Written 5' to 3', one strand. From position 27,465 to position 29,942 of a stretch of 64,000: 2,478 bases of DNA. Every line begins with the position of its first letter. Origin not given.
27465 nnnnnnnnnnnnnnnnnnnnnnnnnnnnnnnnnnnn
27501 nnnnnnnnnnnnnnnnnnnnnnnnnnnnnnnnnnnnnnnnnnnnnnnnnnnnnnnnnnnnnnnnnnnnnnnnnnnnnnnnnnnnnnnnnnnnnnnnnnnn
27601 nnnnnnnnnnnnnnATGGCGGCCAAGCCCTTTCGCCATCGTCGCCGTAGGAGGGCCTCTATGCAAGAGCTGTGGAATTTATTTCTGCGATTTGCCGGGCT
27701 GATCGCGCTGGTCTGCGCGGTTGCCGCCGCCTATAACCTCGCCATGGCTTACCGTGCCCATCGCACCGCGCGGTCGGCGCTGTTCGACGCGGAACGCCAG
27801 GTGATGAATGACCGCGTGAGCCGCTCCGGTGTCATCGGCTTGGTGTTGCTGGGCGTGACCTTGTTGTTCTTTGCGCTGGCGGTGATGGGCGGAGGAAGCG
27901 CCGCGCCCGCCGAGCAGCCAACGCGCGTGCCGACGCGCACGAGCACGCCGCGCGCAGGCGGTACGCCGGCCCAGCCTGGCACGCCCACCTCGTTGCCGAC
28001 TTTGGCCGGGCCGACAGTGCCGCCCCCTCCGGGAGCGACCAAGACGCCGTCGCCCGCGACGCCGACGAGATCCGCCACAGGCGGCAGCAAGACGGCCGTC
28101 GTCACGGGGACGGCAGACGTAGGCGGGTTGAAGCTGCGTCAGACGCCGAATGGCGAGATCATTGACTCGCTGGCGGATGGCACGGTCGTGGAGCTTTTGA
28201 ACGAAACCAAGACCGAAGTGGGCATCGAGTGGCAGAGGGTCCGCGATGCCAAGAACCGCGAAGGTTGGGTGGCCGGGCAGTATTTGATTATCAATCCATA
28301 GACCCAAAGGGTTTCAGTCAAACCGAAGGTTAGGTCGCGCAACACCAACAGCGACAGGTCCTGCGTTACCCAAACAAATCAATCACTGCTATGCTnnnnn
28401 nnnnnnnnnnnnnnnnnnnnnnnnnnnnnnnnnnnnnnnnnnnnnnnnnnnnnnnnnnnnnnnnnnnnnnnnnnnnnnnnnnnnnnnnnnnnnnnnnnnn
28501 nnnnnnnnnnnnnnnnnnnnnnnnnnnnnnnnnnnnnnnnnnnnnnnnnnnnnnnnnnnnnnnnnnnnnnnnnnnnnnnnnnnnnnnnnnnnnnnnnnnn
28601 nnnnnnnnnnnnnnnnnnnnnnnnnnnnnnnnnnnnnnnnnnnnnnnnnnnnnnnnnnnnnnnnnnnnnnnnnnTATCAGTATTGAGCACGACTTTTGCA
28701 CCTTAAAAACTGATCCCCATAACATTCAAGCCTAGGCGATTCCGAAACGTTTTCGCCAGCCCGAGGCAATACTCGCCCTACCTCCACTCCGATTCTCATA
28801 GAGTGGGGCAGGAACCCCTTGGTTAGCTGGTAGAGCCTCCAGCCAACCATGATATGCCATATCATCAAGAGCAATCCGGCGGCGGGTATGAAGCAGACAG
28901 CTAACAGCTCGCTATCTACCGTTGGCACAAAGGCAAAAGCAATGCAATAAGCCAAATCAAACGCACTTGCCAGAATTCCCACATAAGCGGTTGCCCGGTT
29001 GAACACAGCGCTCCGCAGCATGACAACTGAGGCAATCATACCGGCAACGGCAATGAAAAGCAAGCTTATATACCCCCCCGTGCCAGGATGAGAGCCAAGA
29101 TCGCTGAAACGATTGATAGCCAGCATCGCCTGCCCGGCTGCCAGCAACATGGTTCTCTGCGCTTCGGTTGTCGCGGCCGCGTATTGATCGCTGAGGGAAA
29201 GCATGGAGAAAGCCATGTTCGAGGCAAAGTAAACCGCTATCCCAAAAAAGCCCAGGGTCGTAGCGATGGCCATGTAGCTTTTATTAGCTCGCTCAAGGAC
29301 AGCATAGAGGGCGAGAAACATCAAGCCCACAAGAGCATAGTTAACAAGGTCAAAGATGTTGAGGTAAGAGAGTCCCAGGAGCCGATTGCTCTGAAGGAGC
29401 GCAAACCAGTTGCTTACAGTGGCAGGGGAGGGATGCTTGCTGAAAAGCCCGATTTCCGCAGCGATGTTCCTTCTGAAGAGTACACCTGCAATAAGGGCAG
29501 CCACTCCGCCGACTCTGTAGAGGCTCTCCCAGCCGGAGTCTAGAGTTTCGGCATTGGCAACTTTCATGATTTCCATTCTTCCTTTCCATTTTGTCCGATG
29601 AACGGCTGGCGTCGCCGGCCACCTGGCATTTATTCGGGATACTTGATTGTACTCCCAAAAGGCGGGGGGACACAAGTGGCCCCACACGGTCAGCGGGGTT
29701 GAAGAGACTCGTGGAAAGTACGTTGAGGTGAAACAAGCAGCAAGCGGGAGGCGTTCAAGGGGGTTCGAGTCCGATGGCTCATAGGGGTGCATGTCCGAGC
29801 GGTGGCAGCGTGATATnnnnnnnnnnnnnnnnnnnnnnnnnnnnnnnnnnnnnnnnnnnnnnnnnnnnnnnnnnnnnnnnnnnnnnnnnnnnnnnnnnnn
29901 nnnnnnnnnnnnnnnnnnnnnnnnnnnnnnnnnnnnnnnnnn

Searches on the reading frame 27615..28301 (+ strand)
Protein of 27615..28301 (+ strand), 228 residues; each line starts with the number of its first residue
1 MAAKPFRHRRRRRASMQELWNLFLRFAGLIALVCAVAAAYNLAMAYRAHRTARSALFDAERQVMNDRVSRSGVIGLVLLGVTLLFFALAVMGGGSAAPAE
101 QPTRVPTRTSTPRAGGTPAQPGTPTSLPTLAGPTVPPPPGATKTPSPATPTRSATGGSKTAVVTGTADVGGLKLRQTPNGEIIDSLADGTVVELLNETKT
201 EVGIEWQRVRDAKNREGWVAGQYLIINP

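Call 47: search_protein_families(library=pfam, proteins=[window:27615-28301:+], max_evalue=0.01)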
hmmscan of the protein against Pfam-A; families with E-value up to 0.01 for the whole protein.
window:27615-28301:+ (228 aa): 1 family
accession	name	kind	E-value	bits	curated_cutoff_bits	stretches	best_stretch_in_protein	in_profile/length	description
PF08239.17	SH3_3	-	2.8e-09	37.5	27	1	170-224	1-53/54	Bacterial SH3 domain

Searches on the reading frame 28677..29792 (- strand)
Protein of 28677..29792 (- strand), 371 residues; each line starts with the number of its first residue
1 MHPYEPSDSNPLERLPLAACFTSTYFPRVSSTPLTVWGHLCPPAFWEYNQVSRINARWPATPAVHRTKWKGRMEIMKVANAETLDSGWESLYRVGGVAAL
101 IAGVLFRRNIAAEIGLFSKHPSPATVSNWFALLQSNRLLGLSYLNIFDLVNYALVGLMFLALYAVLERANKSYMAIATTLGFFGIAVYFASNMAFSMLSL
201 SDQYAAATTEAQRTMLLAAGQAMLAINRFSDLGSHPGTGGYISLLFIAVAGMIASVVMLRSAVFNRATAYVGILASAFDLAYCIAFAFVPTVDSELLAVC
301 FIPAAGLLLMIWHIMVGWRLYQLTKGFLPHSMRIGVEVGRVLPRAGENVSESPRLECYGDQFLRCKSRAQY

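Call 36: search_protein_families(library=pfam, proteins=[window:28677-29792:-], max_evalue=0.001)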
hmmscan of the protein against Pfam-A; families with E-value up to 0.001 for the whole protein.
window:28677-29792:- (371 aa): 1 family
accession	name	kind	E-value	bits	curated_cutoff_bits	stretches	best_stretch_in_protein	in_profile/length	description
PF14329.11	DUF4386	-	5.3e-08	33.5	27.6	1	97-317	11-210/210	Domain of unknown function (DUF4386)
